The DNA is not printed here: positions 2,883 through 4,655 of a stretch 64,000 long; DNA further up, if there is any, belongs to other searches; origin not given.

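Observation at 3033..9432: Tandemly duplicated, uncharacterised two-gene module: polytopic membrane protein plus CxxCH beta-propeller lipoprotein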

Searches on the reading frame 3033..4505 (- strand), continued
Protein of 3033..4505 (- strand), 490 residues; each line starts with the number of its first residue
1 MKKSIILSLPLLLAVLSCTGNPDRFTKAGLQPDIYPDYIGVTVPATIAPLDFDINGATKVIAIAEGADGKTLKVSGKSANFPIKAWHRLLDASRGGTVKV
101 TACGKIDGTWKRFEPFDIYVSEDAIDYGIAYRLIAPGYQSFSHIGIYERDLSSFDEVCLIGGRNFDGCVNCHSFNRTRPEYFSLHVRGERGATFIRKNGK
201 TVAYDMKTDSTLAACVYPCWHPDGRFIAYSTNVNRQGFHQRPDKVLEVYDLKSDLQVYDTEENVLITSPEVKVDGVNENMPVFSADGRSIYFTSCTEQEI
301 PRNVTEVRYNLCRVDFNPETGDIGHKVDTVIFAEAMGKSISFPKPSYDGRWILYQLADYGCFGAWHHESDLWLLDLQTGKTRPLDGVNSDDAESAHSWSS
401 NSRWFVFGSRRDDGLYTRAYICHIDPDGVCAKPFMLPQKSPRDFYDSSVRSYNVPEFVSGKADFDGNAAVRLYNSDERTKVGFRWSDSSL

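Call 31: fold_search(model_id=the predicted structure, library=pdb)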
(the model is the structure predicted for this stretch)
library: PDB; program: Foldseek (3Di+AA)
matches with E <= 10: 1930; with E <= 0.001: 132
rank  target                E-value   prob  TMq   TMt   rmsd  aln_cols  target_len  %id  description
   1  9gne_A                8.6e-10  1.00  0.38  0.28  14.8       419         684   13  CryoEM structure of mammalian AAP in complex with acetyl-alanyl-chloromethylketone (released 2025-10-22)
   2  7px8_A                4.2e-09  1.00  0.35  0.26  13.7       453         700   11  CryoEM structure of mammalian acylaminoacyl-peptidase (released 2022-05-25)
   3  7qun_B                4.7e-09  1.00  0.38  0.28  14.2       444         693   12  CryoEM structure of mammalian AAP in complex with Meropenem (released 2022-11-16)
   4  9bfp_A                8.2e-09  1.00  0.34  0.18  18.3       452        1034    8  Cryo-EM structure of Sevenless extracellular domain (monomer) (released 2025-01-29)
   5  10gh_A                5.3e-08  1.00  0.48  0.26   6.9       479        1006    9  Cryo-EM structure of Receptor Tyrosine Kinase ROS1 in complex with Fab-RX5 (released 2026-02-25)
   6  9q5g_B                1.3e-07  1.00  0.36  0.27   9.3       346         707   14  Human prolyl endopeptidase (PREP) - apo form (released 2026-01-21)
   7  10ft_A                1.9e-07  1.00  0.40  0.36   9.8       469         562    8  Cryo-EM structure of receptor tyrosine kinase ROS1 in complex with NELL2 (released 2026-02-25)
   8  1o6g                  2.9e-07  1.00  0.36  0.27   9.1       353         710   14  PROLYL OLIGOPEPTIDASE FROM PORCINE BRAIN, D641N MUTANT WITH BOUND PEPTIDE LIGAND SUC-GLY-PRO (released 2002-11-18)
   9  9n6z_LO               5.3e-07  0.99  0.19  0.12  24.4       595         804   11  SSU processome maturation and disassembly, State D (released 2025-11-05)
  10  1k32_A                5.9e-07  1.00  0.36  0.19  19.9       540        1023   12  Crystal structure of the tricorn protease (released 2001-12-05)
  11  9n73_LO               7.3e-07  0.97  0.18  0.12  24.5       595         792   11  SSU processome maturation and disassembly, State G (released 2025-10-29)
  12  1e5t                  9.1e-07  1.00  0.36  0.27   9.2       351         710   14  PROLYL OLIGOPEPTIDASE FROM PORCINE BRAIN, MUTANT (released 2000-10-01)
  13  5wlc_LO               9.1e-07  1.00  0.23  0.15  21.4       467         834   12  The complete structure of the small subunit processome (released 2017-09-27)
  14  5i2t                  9.1e-07  1.00  0.22  0.19  19.8       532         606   10  Domain characterization of the WD protein Pwp2 and their relevance in ribosome biogenesis (released 2017-06-21)
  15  1vz3                  9.6e-07  1.00  0.37  0.27   9.7       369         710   13  PROLYL OLIGOPEPTIDASE FROM PORCINE BRAIN, T597C MUTANT (released 2004-07-01)
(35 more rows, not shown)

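Call 34: search_solved_structures(query=A1, max_evalue=10)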
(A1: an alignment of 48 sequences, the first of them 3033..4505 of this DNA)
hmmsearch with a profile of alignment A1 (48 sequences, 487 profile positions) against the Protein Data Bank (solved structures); distinct sequences matched with E-value up to 10: 1.
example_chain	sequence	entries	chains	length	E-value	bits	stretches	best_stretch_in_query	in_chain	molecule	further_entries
7pzy_5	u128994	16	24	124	0.17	13.5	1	296-359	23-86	Ribosomal 60S subunit protein L22B | 60S ribosomal protein L22-B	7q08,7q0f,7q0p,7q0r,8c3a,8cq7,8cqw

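Call 36: find_encoding_contigs(protein=P0042, flank=10000, max_places=3)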
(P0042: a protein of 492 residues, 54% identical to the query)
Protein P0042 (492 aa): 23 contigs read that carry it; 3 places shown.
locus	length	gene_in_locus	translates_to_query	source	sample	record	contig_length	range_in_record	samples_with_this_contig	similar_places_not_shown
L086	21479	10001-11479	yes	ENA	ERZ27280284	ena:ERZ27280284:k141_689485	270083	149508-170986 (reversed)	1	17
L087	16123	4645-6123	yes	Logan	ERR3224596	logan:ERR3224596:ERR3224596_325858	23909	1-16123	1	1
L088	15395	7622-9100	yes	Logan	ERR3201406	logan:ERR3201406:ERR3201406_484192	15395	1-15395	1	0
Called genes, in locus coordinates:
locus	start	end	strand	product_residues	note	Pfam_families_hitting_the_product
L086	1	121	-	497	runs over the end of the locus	PF00370:FGGY_N, PF02782:FGGY_C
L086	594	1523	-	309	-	PF03009:GDPD, PF16387:DUF4996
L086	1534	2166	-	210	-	PF01966:HD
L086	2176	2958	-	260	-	PF00459:Inositol_P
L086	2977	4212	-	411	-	PF00561:Abhydrolase_1 (weak), PF01738:DLH (faint), PF12697:Abhydrolase_6 (weak), PF12146:Hydrolase_4, PF08840:BAAT_C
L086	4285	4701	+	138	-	PF04205:FMN_bind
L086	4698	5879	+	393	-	PF01266:DAO (faint), PF03486:HI0933_like, PF13450:NAD_binding_8 (faint), PF22780:HI0933_like_1st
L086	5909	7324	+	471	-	PF01554:MatE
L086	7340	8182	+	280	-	PF12541:DUF3737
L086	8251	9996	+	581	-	PF19529:DUF6057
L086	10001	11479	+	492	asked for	PF07676:PD40 (faint), PF26550:Tricorn_2nd (faint)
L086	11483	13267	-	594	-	PF19190:BACON_2 (faint), PF13004:BACON (weak), PF00150:Cellulase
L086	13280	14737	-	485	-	PF26549:Tricorn_N (faint), PF07676:PD40 (faint)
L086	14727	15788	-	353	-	PF19529:DUF6057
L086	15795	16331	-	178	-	PF14289:DUF4369 (weak)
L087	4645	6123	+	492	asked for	PF07676:PD40 (faint), PF26550:Tricorn_2nd (faint)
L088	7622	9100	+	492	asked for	PF07676:PD40 (faint), PF26550:Tricorn_2nd (faint)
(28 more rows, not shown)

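Call 45: search_protein_families(library=pfam, proteins=[L037:2339-4279:+, L037:4298-5029:+, L037:5070-6914:+, L037:6796-8460:+, L037:8470-9981:+, L037:10001-11488:+, L037:12173-13051:+, L037:14005-15198:+, L037:15589-16134:+, L037:18792-19709:-], max_evalue=0.01)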
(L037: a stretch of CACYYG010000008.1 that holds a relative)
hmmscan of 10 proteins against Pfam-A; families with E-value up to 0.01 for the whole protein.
L037:2339-4279:+ (646 aa): 2 families
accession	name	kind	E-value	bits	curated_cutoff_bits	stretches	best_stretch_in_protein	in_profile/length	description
PF07980.17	SusD_RagB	-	3.8e-20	73.2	23.1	1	372-631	31-297/297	SusD family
PF14322.12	SusD-like_3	-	4e-17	63.5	27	1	96-230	59-189/191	Starch-binding associating with outer membrane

L037:4298-5029:+ (243 aa): 0 families

L037:5070-6914:+ (614 aa): 1 family
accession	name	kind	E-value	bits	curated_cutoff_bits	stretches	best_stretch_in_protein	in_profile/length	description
PF19529.4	DUF6057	-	1.5e-72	245.8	29.8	1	23-597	8-568/569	Family of unknown function (DUF6057)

L037:6796-8460:+ (554 aa): 3 families
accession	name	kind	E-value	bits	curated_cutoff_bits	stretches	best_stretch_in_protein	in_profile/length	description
PF07676.18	PD40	-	6.5e-16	58.3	20.9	1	335-349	12-26/38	WD40-like Beta Propeller Repeat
PF19612.4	DUF6117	-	0.0032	17.8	27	0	481-525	34-78/87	Family of unknown function (DUF6117)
PF21129.3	TibC_1st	-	0.0096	16.4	27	0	118-142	2-26/63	Glycosyltransferase TibC, N-terminal domain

L037:8470-9981:+ (503 aa): 1 family
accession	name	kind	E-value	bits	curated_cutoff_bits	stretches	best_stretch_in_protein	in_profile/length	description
PF19529.4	DUF6057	-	1.3e-128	430.8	29.8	1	7-497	8-496/569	Family of unknown function (DUF6057)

L037:10001-11488:+ (495 aa): 1 family
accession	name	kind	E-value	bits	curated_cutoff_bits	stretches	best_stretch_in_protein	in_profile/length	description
PF07676.18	PD40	-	2.9e-07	30.7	20.9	1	281-311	9-36/38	WD40-like Beta Propeller Repeat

L037:12173-13051:+ (292 aa): 4 families
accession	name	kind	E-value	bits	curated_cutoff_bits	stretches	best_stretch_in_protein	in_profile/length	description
PF00589.27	Phage_integrase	-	1.4e-38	132.8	27.1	1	108-279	2-171/172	Phage integrase family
PF02899.23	Phage_int_SAM_1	-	5.4e-20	71.9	22.3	1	2-86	1-83/83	Phage integrase, N-terminal SAM-like domain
PF13102.12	Phage_int_SAM_5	-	7.2e-05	23.5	22.3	1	3-92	4-92/98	Phage integrase SAM-like domain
PF13495.12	Phage_int_SAM_4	-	0.0027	18.5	27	1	3-87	3-83/85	Phage integrase, N-terminal SAM-like domain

L037:14005-15198:+ (397 aa): 5 families
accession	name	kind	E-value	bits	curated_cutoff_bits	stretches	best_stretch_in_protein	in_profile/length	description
PF00009.33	GTP_EFTU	-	1.4e-64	217.6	26.5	1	10-203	1-187/188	Elongation factor Tu GTP binding domain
PF03143.23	GTP_EFTU_D3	-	2.2e-36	124.8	27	1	301-394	2-105/106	Elongation factor Tu C-terminal domain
PF03144.31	GTP_EFTU_D2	-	1.3e-20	74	30.3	1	227-296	1-73/73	Elongation factor Tu domain 2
PF01926.29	MMR_HSR1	-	0.00078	20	21.9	1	15-139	2-112/113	50S ribosome-binding GTPase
PF03193.22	RsgA_GTPase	-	0.0053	17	30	0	99-160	20-82/174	RsgA GTPase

L037:15589-16134:+ (181 aa): 2 families
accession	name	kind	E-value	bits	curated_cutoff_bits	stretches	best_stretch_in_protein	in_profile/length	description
PF02357.24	NusG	-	4e-21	75.8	22.2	1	6-111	1-93/93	Transcription termination factor nusG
PF00467.35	KOW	-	2.3e-06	27.7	22.3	1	132-162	3-31/32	KOW motif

L037:18792-19709:- (305 aa): 0 families

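Call 48: search_protein_families(library=pfam, alignment_id=A1, max_evalue=1)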
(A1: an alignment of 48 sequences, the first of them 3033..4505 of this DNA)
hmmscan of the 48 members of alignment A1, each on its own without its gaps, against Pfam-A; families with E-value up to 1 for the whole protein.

A. member 1, window:3033-4505:- (490 aa): 1 family
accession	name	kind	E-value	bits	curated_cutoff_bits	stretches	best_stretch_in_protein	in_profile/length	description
PF07676.18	PD40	-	1.8e-11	44.1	20.9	3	277-294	10-27/38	WD40-like Beta Propeller Repeat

B. families by the number of members that match (of 48 scanned): 17 families
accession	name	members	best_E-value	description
PF07676.18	PD40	48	3.6e-13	WD40-like Beta Propeller Repeat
PF00930.27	DPPIV_N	20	0.0017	Dipeptidyl peptidase IV (DPP IV) N-terminal region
PF09699.15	Paired_CXXCH_1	17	0.026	Doubled CXXCH motif (Paired_CXXCH_1)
PF08139.17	LPAM_1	16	0.0029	Prokaryotic membrane lipoprotein lipid attachment site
PF25174.1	Beta-prop_THOC3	9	0.036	THOC3 beta-propeller domain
PF13415.12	Kelch_3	6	0.0069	Galactose oxidase, central domain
PF23073.1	DUF7045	2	0.054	Domain of unknown function (DUF7045)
PF13418.12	Kelch_4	2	0.14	Galactose oxidase, central domain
PF12556.13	CobS_N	2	0.23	Cobaltochelatase CobS subunit N terminal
PF15152.11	Kisspeptin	1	0.068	Kisspeptin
PF22209.1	CPV_RdRP_N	1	0.07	CPV, RNA-directed RNA polymerase, N-terminal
PF24681.1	Kelch_KLHDC2_KLHL20_DRC7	1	0.087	KLHDC2/KLHL20/DRC7 Kelch-repeats domain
PF02831.20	gpW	1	0.14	gpW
PF13627.12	LptM_cons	1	0.14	LPS-assembly lipoprotein LptM, conserved region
PF00988.28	CPSase_sm_chain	1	0.3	Carbamoyl-phosphate synthase small chain, CPSase domain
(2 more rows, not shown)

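Call 51: find_homologous_proteins(query=L037:8470-9981:+, max_evalue=1e-10)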
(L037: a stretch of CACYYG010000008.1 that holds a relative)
Query L037:8470-9981:+ (503 aa): 6933 proteins with E <= 1e-10 among 8000 candidates; the best 120 are listed.
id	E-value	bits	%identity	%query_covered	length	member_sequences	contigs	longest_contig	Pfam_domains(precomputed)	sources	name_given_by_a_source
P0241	0.0e+0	1072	94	100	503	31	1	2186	PF19529.5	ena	-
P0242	1.2e-288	976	85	100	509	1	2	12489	PF19529.5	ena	-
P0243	3.5e-264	896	82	100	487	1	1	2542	PF19529.5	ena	-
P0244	4.4e-238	810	78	95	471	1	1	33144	PF19529.5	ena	-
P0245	2.4e-230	784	73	99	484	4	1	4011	PF19529.5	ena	-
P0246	6.0e-229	779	72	97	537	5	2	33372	PF19529.5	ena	-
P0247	1.5e-226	771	72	99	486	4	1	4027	PF19529.5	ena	-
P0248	2.0e-226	771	73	98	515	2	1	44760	PF19529.5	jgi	-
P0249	3.9e-226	770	71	99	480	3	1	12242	PF19529.5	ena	-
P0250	6.9e-226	769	72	99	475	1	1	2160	PF19529.5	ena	-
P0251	9.9e-226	769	71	99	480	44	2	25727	PF19529.5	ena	-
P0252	5.5e-225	766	74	98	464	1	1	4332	PF19529.5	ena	-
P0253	7.4e-225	766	71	99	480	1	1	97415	PF19529.5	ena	-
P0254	7.6e-225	766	71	99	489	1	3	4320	PF19529.5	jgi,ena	jgi:hypothetical protein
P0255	1.0e-224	765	71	99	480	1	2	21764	PF19529.5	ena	-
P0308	6.1e-220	750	71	99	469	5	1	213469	PF19529.5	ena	-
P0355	1.3e-217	742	72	99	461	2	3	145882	PF19529.5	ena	-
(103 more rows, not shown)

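Call 52: find_encoding_contigs(protein=P0308, flank=10000, max_places=2)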
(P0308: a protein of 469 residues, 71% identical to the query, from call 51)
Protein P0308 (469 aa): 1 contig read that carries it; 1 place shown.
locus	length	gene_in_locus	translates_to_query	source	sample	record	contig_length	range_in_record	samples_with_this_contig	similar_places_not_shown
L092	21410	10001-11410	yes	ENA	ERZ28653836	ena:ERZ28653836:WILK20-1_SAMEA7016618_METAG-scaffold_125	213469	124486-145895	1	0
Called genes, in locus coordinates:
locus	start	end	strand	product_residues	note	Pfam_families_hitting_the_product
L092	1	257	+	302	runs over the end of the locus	PF13102:Phage_int_SAM_5, PF00589:Phage_integrase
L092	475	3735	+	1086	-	PF13620:CarboxypepD_reg, PF13715:CarbopepD_reg_2, PF07715:Plug, PF00593:TonB_dep_Rec_b-barrel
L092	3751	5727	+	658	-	PF14322:SusD-like_3, PF07980:SusD_RagB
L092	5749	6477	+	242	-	-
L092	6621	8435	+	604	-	PF19529:DUF6057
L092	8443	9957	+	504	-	PF26550:Tricorn_2nd (weak), PF07676:PD40 (faint)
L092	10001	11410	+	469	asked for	PF19529:DUF6057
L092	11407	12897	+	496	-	PF26550:Tricorn_2nd (weak), PF07676:PD40 (faint), PF26549:Tricorn_N (faint)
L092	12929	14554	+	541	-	PF07603:Lcl_C (faint)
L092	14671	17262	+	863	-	PF00933:Glyco_hydro_3, PF01915:Glyco_hydro_3_C, PF07691:PA14, PF14310:Fn3-like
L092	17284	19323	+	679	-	PF03629:SASA, PF00756:Esterase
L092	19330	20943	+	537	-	PF04616:Glyco_hydro_43, PF17851:GH43_C2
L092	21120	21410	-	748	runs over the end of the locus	PF13802:Gal_mutarotas_2 (weak), PF01055:Glyco_hydro_31_2nd, PF21365:Glyco_hydro_31_3rd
